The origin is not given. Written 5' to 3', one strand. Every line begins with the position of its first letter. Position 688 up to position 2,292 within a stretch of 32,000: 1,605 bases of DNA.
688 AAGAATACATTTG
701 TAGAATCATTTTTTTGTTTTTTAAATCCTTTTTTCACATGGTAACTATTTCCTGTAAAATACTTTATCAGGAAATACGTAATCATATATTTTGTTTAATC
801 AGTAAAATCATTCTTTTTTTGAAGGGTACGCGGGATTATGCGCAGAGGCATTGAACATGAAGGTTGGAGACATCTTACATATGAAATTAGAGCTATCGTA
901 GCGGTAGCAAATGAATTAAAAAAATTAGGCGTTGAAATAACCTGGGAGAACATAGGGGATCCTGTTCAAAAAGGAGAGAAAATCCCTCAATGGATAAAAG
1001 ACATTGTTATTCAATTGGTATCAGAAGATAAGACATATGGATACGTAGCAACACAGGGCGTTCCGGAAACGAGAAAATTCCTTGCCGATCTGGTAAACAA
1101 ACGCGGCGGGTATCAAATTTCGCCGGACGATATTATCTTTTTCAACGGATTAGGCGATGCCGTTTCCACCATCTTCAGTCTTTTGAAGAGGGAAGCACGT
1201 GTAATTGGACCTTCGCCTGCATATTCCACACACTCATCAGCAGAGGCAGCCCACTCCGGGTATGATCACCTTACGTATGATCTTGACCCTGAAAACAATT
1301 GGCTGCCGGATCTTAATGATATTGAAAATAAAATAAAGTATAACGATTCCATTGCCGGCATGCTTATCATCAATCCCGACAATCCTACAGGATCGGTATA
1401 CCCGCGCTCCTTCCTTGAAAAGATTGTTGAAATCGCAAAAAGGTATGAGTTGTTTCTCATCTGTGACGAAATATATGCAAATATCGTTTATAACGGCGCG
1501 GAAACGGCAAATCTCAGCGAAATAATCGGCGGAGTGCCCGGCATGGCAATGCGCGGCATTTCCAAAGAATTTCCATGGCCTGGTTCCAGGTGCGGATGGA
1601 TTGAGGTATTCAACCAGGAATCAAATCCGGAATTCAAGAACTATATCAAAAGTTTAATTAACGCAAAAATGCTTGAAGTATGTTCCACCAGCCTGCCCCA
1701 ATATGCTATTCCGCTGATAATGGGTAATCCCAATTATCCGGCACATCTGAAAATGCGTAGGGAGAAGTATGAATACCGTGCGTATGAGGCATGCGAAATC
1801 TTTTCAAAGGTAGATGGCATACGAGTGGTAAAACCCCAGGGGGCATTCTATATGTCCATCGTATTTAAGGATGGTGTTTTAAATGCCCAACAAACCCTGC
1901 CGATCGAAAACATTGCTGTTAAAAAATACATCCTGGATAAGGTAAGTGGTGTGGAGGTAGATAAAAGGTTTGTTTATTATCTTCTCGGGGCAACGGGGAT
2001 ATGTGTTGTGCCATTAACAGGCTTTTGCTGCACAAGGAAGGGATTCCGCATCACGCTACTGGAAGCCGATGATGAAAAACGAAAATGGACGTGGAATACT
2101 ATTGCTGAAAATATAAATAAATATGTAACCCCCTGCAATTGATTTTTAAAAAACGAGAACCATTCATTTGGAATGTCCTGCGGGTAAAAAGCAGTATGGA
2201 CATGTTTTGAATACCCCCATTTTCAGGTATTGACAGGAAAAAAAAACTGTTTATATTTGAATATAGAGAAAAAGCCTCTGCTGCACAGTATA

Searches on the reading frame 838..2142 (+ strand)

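Call 52: search_protein_families(library=pfam, proteins=[window:838-2142:+], max_evalue=0.001)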
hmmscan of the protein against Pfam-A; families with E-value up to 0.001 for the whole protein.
window:838-2142:+ (434 aa): 1 family
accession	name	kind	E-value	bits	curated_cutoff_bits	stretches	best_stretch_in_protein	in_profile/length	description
PF00155.27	Aminotran_1_2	-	9.5e-45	153.8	19.7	1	48-407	18-346/361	Aminotransferase class I and II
